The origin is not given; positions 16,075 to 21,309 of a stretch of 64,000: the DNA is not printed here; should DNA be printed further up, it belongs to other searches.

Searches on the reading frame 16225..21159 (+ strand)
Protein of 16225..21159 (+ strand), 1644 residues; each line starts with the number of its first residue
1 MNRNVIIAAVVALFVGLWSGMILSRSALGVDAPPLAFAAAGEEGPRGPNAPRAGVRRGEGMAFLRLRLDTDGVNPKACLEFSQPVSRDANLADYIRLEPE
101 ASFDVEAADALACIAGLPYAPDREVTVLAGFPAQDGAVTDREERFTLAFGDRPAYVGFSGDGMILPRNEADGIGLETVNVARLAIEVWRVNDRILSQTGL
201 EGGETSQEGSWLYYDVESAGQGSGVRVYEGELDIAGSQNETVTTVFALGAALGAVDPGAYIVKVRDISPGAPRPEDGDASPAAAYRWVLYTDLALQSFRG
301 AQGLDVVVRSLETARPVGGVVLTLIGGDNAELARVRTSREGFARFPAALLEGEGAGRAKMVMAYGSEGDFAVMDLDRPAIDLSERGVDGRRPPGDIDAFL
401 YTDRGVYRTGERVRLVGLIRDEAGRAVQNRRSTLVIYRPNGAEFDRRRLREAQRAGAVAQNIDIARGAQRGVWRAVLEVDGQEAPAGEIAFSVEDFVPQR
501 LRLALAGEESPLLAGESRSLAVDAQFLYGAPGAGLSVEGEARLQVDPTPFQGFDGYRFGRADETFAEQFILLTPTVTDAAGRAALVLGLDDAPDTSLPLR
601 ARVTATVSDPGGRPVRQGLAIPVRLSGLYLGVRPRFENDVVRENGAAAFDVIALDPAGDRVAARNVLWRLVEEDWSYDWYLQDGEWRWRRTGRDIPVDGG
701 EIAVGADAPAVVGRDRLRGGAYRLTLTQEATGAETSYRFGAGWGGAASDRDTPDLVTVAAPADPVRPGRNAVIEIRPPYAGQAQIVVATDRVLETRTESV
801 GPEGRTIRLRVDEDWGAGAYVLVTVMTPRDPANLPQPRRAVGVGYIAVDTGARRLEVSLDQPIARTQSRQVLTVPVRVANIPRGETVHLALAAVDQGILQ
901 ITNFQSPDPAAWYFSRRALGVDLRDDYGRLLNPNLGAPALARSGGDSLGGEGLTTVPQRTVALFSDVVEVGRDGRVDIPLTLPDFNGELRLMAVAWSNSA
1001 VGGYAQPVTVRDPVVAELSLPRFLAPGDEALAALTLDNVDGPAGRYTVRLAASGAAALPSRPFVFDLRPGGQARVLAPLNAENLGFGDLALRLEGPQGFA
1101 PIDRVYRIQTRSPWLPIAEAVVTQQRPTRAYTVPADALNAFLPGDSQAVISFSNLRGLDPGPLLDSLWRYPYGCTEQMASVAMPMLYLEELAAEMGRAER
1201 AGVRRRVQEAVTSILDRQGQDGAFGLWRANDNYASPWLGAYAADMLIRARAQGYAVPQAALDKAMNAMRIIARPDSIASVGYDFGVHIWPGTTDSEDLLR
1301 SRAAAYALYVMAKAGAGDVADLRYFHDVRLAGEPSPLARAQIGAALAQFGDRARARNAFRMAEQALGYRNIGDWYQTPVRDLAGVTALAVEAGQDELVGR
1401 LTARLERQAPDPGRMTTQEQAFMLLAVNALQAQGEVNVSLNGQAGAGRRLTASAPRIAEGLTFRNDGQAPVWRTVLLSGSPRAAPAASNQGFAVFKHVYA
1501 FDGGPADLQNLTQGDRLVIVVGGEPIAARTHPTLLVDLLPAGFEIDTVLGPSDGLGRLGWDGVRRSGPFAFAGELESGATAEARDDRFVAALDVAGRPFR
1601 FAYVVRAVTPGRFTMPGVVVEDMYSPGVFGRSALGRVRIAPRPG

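Call 72: search_protein_families(library=pfam, proteins=[window:16225-21159:+], max_evalue=0.001)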
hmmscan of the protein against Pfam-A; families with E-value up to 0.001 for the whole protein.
window:16225-21159:+ (1644 aa): 9 families
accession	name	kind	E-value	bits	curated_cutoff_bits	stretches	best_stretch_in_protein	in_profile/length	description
PF17972.7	bMG5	-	7.4e-28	97.9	26.5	1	500-622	2-124/127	Bacterial Alpha-2-macroglobulin MG5 domain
PF17962.7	bMG6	-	3.5e-27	95.2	23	1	631-743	1-112/112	Bacterial macroglobulin domain 6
PF11974.14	bMG3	-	1.3e-24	86.6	34.9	1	291-391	2-102/103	Bacterial alpha-2-macroglobulin MG3 domain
PF01835.25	MG2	-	1.5e-18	67.4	32.8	1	397-493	1-96/96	MG2 domain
PF17973.7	bMG10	-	2e-18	67.3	26.2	1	1491-1626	1-130/131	Bacterial Alpha-2-macroglobulin MG10 domain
PF07703.20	A2M_BRD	-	1.9e-14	54.6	22.7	1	757-901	2-140/140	Alpha-2-macroglobulin bait region domain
PF21142.3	A2M_bMG2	-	2e-08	34.7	25.5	1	157-262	1-102/119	Bacterial alpha-2 macroglobulin MG2 domain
PF00207.28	A2M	-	9e-08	32.3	21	1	963-1045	3-87/92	Alpha-2-macroglobulin family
PF07678.20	TED_complement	-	9.2e-07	28.7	22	1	1164-1266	19-121/312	A-macroglobulin TED domain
